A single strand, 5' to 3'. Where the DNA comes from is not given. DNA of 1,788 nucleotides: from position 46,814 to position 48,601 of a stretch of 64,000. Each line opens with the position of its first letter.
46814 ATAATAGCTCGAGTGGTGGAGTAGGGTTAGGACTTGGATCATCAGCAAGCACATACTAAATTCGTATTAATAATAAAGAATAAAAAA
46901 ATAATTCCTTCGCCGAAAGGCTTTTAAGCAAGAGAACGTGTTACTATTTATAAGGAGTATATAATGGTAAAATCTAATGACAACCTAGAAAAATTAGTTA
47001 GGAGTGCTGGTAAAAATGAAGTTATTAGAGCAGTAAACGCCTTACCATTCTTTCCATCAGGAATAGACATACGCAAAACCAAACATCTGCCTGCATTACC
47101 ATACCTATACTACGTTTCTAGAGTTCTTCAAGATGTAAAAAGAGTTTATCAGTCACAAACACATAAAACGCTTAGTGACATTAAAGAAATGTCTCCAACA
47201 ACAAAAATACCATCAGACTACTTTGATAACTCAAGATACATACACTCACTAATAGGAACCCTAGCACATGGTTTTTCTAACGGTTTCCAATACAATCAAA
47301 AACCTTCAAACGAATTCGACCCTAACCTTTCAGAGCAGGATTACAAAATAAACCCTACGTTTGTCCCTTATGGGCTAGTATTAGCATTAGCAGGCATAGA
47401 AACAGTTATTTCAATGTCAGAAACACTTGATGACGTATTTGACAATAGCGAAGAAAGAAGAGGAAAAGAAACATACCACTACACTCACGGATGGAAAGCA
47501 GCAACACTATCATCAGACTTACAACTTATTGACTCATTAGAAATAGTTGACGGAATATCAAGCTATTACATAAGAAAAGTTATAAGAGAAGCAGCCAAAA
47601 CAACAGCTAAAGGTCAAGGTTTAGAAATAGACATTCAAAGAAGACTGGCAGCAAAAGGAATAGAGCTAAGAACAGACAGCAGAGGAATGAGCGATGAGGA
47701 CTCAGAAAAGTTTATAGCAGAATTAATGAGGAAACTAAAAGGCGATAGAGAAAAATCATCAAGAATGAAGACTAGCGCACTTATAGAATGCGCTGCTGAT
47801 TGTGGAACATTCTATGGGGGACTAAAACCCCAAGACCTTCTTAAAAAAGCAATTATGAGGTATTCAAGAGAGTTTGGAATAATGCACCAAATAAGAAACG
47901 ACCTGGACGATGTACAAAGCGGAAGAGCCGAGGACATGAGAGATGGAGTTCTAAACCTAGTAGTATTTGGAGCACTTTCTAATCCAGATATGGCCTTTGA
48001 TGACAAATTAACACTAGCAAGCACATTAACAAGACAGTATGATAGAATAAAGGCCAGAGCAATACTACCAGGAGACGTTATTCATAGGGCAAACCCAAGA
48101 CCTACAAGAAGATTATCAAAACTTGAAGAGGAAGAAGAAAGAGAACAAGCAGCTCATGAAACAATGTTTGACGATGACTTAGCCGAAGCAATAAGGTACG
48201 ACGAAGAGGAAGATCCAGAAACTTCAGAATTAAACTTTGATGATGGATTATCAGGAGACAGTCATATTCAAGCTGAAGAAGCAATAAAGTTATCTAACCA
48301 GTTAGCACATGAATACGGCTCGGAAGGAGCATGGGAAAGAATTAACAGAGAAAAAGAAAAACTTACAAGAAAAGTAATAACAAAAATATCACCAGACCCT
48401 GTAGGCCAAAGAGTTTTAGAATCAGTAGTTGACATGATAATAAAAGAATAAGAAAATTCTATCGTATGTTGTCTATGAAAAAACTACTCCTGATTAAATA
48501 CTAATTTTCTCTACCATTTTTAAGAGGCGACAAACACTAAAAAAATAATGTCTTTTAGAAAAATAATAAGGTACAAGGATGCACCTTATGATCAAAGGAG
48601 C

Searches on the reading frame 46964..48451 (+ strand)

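Call 8: search_protein_families(library=ncbifam, proteins=[window:46964-48451:+], max_evalue=0.00001)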
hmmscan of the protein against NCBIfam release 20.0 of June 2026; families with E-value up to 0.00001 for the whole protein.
window:46964-48451:+ (495 aa): 7 families
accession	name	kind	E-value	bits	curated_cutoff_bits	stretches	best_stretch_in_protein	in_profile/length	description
NF041169.1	f2_encap_cargo4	exception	5.4e-11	42.3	450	0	144-227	78-164/334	family 2 encapsulin nanocompartment cargo protein polyprenyl transferase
NF040698.1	IdsA_Meth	equivalog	5.7e-10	38.9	468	0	268-343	175-255/328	short chain isoprenyl diphosphate synthase IdsA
NF045485.1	FPPsyn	subfamily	3.2e-08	33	275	1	145-319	66-222/288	farnesyl diphosphate synthase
NF045685.1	GGPPSynCrtE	equivalog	1e-07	31.3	460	0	268-321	178-229/293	geranylgeranyl diphosphate synthase CrtE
NF008140.0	PRK10888.1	equivalog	1.1e-07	31.5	412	0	145-221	73-149/323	octaprenyl diphosphate synthase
TIGR02748.1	GerC3_HepT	equivalog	5.2e-07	29.1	456.55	0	150-218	76-145/319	heptaprenyl diphosphate synthase component II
NF041003.1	GGPP_syn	equivalog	6.7e-07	28.7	500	0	140-227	64-158/326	geranylgeranyl diphosphate synthase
